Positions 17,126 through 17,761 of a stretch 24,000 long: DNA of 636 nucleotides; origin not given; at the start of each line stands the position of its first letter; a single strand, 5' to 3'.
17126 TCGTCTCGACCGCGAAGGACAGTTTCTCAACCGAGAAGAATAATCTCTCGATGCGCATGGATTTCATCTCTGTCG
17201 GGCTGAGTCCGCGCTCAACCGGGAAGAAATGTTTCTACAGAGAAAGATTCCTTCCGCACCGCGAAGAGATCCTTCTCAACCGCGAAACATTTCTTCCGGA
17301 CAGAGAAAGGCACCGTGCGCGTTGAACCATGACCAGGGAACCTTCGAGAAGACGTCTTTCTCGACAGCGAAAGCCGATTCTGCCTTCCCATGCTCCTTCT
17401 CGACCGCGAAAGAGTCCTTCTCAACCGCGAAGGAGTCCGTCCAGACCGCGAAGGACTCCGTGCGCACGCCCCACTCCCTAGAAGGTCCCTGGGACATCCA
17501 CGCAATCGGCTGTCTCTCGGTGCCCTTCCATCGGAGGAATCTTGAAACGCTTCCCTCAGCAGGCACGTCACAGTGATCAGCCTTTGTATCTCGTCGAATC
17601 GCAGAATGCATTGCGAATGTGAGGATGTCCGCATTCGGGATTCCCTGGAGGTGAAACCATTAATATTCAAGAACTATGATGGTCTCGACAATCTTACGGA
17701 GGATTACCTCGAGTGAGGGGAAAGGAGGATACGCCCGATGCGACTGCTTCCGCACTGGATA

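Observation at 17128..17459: Helically phased 21-bp tandem array (about 16 units) built on a TTCnC-N4-GnGAA dyad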

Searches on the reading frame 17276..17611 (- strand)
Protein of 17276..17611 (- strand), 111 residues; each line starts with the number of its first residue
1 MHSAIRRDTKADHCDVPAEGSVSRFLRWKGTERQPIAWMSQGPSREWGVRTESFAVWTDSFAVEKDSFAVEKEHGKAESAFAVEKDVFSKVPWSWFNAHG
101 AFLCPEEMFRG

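Call 23: find_homologous_proteins(query=window:17276-17611:-, max_evalue=0.01)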
Query window:17276-17611:- (111 aa): 2 proteins with E <= 0.01 among 4 candidates.
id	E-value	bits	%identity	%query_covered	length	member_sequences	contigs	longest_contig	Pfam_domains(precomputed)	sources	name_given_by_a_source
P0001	9.5e-39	150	95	66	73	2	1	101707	-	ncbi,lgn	-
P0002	1.7e-25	107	88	54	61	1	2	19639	-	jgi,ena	-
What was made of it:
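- One search covered 5.8 billion clustered proteins (minus-strand 111-aa ORF, call 23).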

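Call 24: find_encoding_contigs(protein=P0002, flank=8000, max_places=6)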
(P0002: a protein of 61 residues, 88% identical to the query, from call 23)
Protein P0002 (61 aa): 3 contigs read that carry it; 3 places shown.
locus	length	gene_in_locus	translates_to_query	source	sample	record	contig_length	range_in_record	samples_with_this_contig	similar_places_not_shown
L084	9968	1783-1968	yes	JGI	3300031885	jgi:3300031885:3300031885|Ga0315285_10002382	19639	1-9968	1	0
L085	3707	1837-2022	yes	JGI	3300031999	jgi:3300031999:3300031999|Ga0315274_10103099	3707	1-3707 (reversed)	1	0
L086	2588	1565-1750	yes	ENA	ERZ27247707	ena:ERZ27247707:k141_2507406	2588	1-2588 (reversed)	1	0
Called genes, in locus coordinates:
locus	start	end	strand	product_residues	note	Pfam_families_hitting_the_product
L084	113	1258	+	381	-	PF02771:Acyl-CoA_dh_N, PF02770:Acyl-CoA_dh_M, PF00441:Acyl-CoA_dh_1, PF22924:ACOX_C_alpha1 (faint), PF08028:Acyl-CoA_dh_2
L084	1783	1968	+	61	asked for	-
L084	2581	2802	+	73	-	-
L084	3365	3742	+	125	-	-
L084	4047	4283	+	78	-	-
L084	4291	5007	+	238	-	PF01411:tRNA-synt_2c, PF07973:tRNA_SAD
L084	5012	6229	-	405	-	PF00083:Sugar_tr, PF07690:MFS_1, PF12832:MFS_1_like, PF07690:MFS_1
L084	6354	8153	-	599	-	-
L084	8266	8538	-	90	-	PF04457:MJ1316 (weak)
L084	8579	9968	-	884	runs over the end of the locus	PF05048:NosD, PF13229:Beta_helix, PF05048:NosD, PF03965:Penicillinase_R (faint), PF24266:HTH_HVO_0163_N, PF01047:MarR, PF12802:MarR_2, PF13412:HTH_24, +2 more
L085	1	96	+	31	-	?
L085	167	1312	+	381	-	PF02771:Acyl-CoA_dh_N, PF02770:Acyl-CoA_dh_M, PF00441:Acyl-CoA_dh_1, PF22924:ACOX_C_alpha1 (faint), PF08028:Acyl-CoA_dh_2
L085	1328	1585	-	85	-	-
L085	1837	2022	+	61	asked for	-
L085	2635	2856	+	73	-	-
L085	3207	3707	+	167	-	?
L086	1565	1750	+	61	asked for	-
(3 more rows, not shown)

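Call 31: search_protein_families(library=pfam, proteins=[L085:2635-2856:+, L084:3365-3742:+, L084:4047-4283:+, L084:2581-2802:+], max_evalue=1)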
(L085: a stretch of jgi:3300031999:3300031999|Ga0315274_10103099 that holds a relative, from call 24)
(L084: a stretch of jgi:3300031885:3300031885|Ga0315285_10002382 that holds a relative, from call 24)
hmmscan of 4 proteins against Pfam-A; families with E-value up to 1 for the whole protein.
L085:2635-2856:+ (73 aa): 0 families

L084:3365-3742:+ (125 aa): 2 families
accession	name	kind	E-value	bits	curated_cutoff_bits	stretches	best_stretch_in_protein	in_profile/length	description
PF06706.16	CTV_P6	-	0.27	11.4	25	0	98-124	22-48/51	Citrus tristeza virus 6-kDa protein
PF14880.11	COX14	-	0.31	11.3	25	1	13-33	15-35/59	Cytochrome oxidase c assembly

L084:4047-4283:+ (78 aa): 1 family
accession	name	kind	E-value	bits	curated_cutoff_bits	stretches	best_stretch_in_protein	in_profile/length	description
PF13385.13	Laminin_G_3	-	0.051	14.2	27.6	1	9-29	129-149/151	Concanavalin A-like lectin/glucanases superfamily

L084:2581-2802:+ (73 aa): 0 families

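Call 55: find_homologous_proteins(query=L085:2635-2856:+, max_evalue=0.001)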
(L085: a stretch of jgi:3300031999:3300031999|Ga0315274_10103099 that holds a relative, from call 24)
Query L085:2635-2856:+ (73 aa): 18 proteins with E <= 0.001 among 18 candidates.
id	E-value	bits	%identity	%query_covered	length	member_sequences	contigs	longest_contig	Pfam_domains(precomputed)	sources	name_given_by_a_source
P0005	4.4e-38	146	97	100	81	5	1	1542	-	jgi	jgi:hypothetical protein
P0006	1.6e-34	134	89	99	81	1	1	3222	-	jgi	jgi:hypothetical protein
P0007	7.3e-33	129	85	100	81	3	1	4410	-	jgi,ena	-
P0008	4.1e-32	127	82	99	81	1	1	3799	-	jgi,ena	-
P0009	3.5e-31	124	83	99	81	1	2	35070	-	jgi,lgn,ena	-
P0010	2.8e-30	121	82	97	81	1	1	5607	-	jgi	jgi:hypothetical protein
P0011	5.5e-30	120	78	99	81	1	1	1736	-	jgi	jgi:hypothetical protein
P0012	2.3e-29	118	78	99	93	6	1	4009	-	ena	-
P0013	2.6e-29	118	78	99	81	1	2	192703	-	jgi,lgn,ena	-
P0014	1.6e-28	115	76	99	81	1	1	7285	-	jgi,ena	-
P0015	2.5e-28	115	75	99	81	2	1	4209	-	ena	-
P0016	3.4e-28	114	74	99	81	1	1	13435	-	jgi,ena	-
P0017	1.2e-27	113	73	97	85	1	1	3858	-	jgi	jgi:hypothetical protein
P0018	2.2e-27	112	75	97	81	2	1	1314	-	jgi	jgi:hypothetical protein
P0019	3.7e-27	111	75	97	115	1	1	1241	-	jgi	jgi:hypothetical protein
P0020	4.1e-27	111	74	99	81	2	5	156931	-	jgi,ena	jgi:hypothetical protein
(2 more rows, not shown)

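Call 56: find_encoding_contigs(protein=P0013, flank=5000, max_places=3)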
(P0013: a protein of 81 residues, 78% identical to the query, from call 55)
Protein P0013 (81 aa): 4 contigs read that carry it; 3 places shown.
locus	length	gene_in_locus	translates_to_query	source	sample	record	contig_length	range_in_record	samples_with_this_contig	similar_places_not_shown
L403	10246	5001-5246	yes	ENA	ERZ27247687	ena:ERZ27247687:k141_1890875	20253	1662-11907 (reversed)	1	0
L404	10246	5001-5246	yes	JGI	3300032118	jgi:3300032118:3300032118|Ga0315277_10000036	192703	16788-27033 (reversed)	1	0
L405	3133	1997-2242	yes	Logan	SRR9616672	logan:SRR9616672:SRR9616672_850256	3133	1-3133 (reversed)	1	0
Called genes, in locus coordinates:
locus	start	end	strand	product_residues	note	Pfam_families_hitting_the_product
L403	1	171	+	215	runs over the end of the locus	-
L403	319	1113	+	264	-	PF01012:ETF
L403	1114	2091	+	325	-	PF01012:ETF, PF00766:ETF_alpha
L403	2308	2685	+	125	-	-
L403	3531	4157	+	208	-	PF01381:HTH_3, PF13560:HTH_31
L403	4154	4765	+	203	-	PF14907:NTP_transf_5 (weak)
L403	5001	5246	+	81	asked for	-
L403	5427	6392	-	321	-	PF04055:Radical_SAM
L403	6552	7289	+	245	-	PF00702:Hydrolase (weak), PF13419:HAD_2 (weak)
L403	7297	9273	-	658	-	PF13183:Fer4_8 (weak), PF13187:Fer4_9, PF13237:Fer4_10, PF13534:Fer4_17 (weak), PF02754:CCG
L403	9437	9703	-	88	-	-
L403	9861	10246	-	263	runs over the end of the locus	PF01619:Pro_dh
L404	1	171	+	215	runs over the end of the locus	-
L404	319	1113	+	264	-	PF01012:ETF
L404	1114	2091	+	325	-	PF01012:ETF, PF00766:ETF_alpha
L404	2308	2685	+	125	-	-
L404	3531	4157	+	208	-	PF01381:HTH_3, PF13560:HTH_31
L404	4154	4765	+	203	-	PF14907:NTP_transf_5 (weak)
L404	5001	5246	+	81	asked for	-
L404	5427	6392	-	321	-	PF04055:Radical_SAM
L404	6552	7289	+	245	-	PF00702:Hydrolase (weak), PF13419:HAD_2 (weak)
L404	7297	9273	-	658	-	PF13183:Fer4_8 (weak), PF13187:Fer4_9, PF13237:Fer4_10, PF13534:Fer4_17 (weak), PF02754:CCG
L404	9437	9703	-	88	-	-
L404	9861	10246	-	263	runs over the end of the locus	PF01619:Pro_dh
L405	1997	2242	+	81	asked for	-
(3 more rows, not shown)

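Call 57: find_encoding_contigs(protein=P0020, flank=5000, max_places=4)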
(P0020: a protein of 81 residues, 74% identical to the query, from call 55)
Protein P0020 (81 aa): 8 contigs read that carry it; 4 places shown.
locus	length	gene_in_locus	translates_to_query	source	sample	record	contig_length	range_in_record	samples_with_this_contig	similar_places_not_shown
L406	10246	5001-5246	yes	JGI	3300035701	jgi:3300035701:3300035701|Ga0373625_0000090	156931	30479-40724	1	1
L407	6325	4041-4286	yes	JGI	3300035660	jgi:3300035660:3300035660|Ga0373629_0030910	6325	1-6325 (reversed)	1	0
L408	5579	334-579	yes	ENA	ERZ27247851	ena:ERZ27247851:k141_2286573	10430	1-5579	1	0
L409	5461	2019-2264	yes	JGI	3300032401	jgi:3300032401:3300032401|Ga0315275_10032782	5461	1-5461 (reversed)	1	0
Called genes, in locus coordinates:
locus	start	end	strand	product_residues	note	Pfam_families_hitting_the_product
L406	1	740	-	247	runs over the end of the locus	PF01978:TrmB, PF11495:TrmB_EBD_N (weak)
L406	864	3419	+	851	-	PF05763:DUF835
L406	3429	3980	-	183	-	PF02441:Flavoprotein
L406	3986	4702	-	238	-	PF03796:DnaB_C (weak), PF06745:ATPase, PF13481:AAA_25 (weak), PF23442:DUF7125 (faint)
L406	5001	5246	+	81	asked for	-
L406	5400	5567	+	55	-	-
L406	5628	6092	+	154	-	PF01090:Ribosomal_S19e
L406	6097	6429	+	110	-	PF01984:dsDNA_bind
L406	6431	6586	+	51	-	PF00832:Ribosomal_L39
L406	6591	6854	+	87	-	PF01198:Ribosomal_L31e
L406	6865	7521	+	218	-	PF01912:eIF-6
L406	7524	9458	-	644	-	PF13248:Zn_ribbon_3 (faint)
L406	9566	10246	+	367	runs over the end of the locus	PF04123:DUF373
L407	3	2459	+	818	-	?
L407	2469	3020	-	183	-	PF02441:Flavoprotein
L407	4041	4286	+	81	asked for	-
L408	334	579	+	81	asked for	-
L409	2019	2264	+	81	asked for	-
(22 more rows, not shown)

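Call 60: search_protein_families(library=ncbifam, proteins=[P0005, P0013, window:17276-17611:-], max_evalue=1)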
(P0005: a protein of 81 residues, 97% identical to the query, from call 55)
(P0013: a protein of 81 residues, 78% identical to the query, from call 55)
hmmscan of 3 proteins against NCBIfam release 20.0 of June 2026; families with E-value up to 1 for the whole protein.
P0005 (81 aa): 0 families

P0013 (81 aa): 1 family
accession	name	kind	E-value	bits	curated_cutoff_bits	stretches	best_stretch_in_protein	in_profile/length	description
NF041849.1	trans_regNmlR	equivalog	0.022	14.8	175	1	18-79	47-106/117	stress response transcriptional regulator NmlR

window:17276-17611:- (111 aa): 0 families

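Call 68: find_encoding_contigs(protein=P0006, flank=5000, max_places=3)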
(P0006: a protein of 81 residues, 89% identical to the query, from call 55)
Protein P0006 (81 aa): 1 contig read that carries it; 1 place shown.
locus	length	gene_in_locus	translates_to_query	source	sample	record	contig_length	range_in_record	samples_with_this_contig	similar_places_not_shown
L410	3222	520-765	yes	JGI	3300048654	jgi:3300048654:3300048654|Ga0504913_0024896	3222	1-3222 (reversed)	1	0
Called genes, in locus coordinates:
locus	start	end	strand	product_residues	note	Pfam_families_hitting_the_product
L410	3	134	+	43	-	?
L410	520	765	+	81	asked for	-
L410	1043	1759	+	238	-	PF01411:tRNA-synt_2c, PF07973:tRNA_SAD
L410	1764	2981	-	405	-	PF00083:Sugar_tr, PF07690:MFS_1, PF12832:MFS_1_like, PF07690:MFS_1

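Call 69: find_encoding_contigs(protein=P0007, flank=5000, max_places=3)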
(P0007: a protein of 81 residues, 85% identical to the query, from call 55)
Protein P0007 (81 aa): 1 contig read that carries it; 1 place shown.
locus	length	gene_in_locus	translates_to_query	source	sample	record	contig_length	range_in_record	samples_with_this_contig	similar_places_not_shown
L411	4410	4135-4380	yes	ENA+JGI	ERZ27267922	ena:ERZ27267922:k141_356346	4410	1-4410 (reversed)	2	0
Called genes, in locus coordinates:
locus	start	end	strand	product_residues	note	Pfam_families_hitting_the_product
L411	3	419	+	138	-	?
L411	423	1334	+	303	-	PF00528:BPD_transp_1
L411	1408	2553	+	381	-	PF02771:Acyl-CoA_dh_N, PF02770:Acyl-CoA_dh_M, PF00441:Acyl-CoA_dh_1, PF22924:ACOX_C_alpha1 (faint), PF08028:Acyl-CoA_dh_2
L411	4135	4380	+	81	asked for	-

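Call 70: find_encoding_contigs(protein=P0010, flank=5000, max_places=3)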
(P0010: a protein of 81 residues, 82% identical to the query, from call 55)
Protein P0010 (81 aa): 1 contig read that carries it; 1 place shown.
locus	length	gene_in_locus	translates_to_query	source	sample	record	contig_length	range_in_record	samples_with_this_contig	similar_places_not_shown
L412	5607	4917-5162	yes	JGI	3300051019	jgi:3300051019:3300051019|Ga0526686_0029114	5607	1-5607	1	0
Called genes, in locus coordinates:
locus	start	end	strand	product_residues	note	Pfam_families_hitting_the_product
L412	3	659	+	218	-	?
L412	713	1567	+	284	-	PF00528:BPD_transp_1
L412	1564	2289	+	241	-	PF13555:AAA_29 (weak), PF02463:SMC_N, PF09818:ABC_ATPase (faint), PF00005:ABC_tran, PF13304:AAA_21 (weak)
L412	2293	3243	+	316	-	PF00528:BPD_transp_1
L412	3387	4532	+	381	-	PF02771:Acyl-CoA_dh_N, PF02770:Acyl-CoA_dh_M, PF00441:Acyl-CoA_dh_1, PF22924:ACOX_C_alpha1 (faint), PF08028:Acyl-CoA_dh_2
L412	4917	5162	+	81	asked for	-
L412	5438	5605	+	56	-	?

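Call 85: predict_structure(alignment_id=A1)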
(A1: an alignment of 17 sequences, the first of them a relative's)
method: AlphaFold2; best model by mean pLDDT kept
length: 81 residues; sequences in the alignment: 17
mean_pLDDT: 88.4   pTM: 0.67
mean pLDDT of the five models: 88.4, 87.4, 82.6, 82.6, 81.7
residues with pLDDT >= 90: 51; 70-90: 23; 50-70: 7; < 50: 0
segments of 3 or more residues with pLDDT < 50: none
pLDDT, mean of each block of 10 residues (from residue 1): 81 94 75 92 92 90 92 92 63
secondary structure, 60 per line:
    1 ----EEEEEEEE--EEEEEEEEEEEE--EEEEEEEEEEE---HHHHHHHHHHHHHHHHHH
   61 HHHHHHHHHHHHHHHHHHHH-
elements in order: E5-12 E15-26 E29-39 H43-80

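Call 87: fold_search(model_id=the predicted structure, library=pdb)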
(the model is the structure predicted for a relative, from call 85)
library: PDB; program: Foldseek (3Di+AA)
matches with E <= 10: 813; with E <= 0.001: 0
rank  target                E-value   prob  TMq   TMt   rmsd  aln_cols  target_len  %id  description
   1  9n82_c                2.0e-01  0.35  0.27  0.13  11.2        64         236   11  The ligation (AMP-Lys) complex in the NHEJ pathway (released 2025-04-23)
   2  2qm4_B                2.5e-01  0.33  0.27  0.13  11.5        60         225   12  Crystal structure of human XLF/Cernunnos, a non-homologous end-joining factor (released 2007-12-11)
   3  9n81_c                2.5e-01  0.23  0.27  0.12  14.7        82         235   12  A gap-filling complex with Pol mu engaged in the NHEJ Pathway (released 2025-04-23)
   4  3w03_A                2.7e-01  0.30  0.27  0.12  11.2        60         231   12  XLF-XRCC4 complex (released 2012-11-07)
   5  4agh                  2.9e-01  0.51  0.30  0.30   7.7        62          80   14  Structural features of ssDNA binding protein MoSub1 from Magnaporthe oryzae (released 2012-08-29)
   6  2qm4_D                2.9e-01  0.30  0.27  0.13  11.0        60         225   12  Crystal structure of human XLF/Cernunnos, a non-homologous end-joining factor (released 2007-12-11)
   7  8p0w_H                3.3e-01  0.33  0.33  0.20   5.4        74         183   12  Structure of the human Commander complex COMMD ring (released 2024-03-20)
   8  2qm4_A                3.5e-01  0.28  0.27  0.12  11.2        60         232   12  Crystal structure of human XLF/Cernunnos, a non-homologous end-joining factor (released 2007-12-11)
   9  9r2r_B                3.9e-01  0.41  0.33  0.23   6.9        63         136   19  De novo designed M7 protein fold (released 2025-05-14)
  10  9ph4_F                3.9e-01  0.33  0.32  0.11  16.9        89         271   11  Cryo-EM structure of COP9 signalosome in complex with CSN5i-1a (released 2025-12-03)
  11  7lsy_H                3.9e-01  0.25  0.28  0.13  10.9        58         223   12  NHEJ Short-range synaptic complex (released 2021-04-14)
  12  9ec0_C                4.2e-01  0.30  0.37  0.14  10.2       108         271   10  Structure of the CARMIL dimer bound to Capping Protein (released 2026-01-21)
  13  8igd_A                4.5e-01  0.38  0.30  0.30   6.0        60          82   10  The crystal structure of the minimal interaction domains of DRB7.2:DRB4 complex (released 2024-06-26)
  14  3vol                  4.8e-01  0.69  0.40  0.25  11.0        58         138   16  X-ray Crystal Structure of PAS-HAMP Aer2 in the CN-bound Form (released 2012-05-23)
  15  8f2r_H                4.8e-01  0.47  0.35  0.19   5.5        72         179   14  Human CCC complex (released 2023-05-24)
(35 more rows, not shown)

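Call 91: fold_search(model_id=the predicted structure, library=viral)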
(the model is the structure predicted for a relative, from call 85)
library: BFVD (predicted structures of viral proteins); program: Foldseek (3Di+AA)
matches with E <= 10: 1524; with E <= 0.001: 0
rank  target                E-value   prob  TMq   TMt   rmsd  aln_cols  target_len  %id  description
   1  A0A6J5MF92            2.4e-02  0.99  0.45  0.49   7.2        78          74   15  Uncharacterized protein [uncultured Caudovirales phage]
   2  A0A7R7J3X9            3.1e-02  0.69  0.29  0.21  10.4        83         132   17  (no name in the UniProt tables at hand)
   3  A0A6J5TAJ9            6.7e-02  0.90  0.39  0.27   4.0        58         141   12  Uncharacterized protein [uncultured Caudovirales phage]
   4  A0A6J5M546            8.6e-02  0.97  0.53  0.34   4.7        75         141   15  Uncharacterized protein [uncultured Caudovirales phage]
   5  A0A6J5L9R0            8.6e-02  0.93  0.41  0.38   3.7        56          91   11  Uncharacterized protein [uncultured Caudovirales phage]
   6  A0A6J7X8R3            8.6e-02  0.60  0.28  0.34   9.0        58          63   17  Uncharacterized protein [uncultured Caudovirales phage]
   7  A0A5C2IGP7            9.2e-02  0.84  0.38  0.40   5.4        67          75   16  (no name in the UniProt tables at hand)
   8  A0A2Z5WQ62            9.8e-02  0.96  0.40  0.10   7.6        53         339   24  (no name in the UniProt tables at hand)
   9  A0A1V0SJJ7            9.8e-02  0.85  0.40  0.05   4.2        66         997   17  DNA-directed DNA polymerase [Klosneuvirus KNV1]
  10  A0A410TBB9            1.1e-01  0.94  0.42  0.28   5.4        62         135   13  Uncharacterized protein [Gordonia phage Rickmore]
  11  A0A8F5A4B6            1.1e-01  0.89  0.39  0.14   9.7        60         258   15  (no name in the UniProt tables at hand)
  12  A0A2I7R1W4            1.1e-01  0.82  0.37  0.39   4.9        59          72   19  (no name in the UniProt tables at hand)
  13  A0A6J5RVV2            1.2e-01  0.98  0.40  0.61   2.8        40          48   12  Uncharacterized protein [uncultured Caudovirales phage]
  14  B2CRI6                1.2e-01  0.92  0.43  0.41   6.7        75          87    8  Uncharacterized protein [Betalipothrixvirus uzonense]
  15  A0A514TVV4            1.2e-01  0.60  0.28  0.37   6.7        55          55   14  Uncharacterized protein [Aeromonas phage D3]
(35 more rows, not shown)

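Call 93: search_protein_families(library=pfam, proteins=[L411:3382-3918:+, L404:2308-2685:+, L404:3531-4157:+, L404:4154-4765:+, L084:3365-3742:+], max_evalue=0.01)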
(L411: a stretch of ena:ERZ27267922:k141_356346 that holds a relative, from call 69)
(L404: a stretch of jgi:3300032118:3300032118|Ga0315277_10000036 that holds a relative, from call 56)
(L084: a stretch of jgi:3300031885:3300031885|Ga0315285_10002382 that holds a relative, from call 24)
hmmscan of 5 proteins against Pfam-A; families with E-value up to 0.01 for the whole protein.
L411:3382-3918:+ (178 aa): 0 families

L404:2308-2685:+ (125 aa): 0 families

L404:3531-4157:+ (208 aa): 2 families
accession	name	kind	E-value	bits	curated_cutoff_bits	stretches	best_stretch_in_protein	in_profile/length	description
PF01381.28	HTH_3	-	1.6e-09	38.1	23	1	3-51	1-49/55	Helix-turn-helix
PF13560.12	HTH_31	-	5.6e-08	33.4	27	1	3-50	6-54/64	Helix-turn-helix domain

L404:4154-4765:+ (203 aa): 4 families
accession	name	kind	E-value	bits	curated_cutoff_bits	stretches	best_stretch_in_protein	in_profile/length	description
PF14907.12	NTP_transf_5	-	8.1e-06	26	31.2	1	30-152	91-228/249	Uncharacterised nucleotidyltransferase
PF09970.15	DUF2204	-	0.00012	22.2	20.3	1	55-150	67-162/181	Nucleotidyl transferase of unknown function (DUF2204)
PF08843.17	AbiEii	-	0.00015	22.2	22.5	1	10-151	9-181/238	Nucleotidyl transferase AbiEii toxin, Type IV TA system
PF19502.5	DUF6036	-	0.00035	20.9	23.6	1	16-152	22-133/164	Nucleotidyltransferase of unknown function (DUF6036)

L084:3365-3742:+ (125 aa): 0 families

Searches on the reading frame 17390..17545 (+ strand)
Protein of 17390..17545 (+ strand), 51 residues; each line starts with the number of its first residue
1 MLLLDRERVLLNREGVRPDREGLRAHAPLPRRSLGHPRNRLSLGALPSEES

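Call 65: search_protein_families(library=pfam, proteins=[window:17390-17545:+], max_evalue=1)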
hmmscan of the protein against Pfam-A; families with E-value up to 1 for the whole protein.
window:17390-17545:+ (51 aa): 1 family
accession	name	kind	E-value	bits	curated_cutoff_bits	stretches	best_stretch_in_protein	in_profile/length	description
PF17059.10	MGTL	-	0.17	12.1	25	0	28-34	7-13/17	MgtA leader peptide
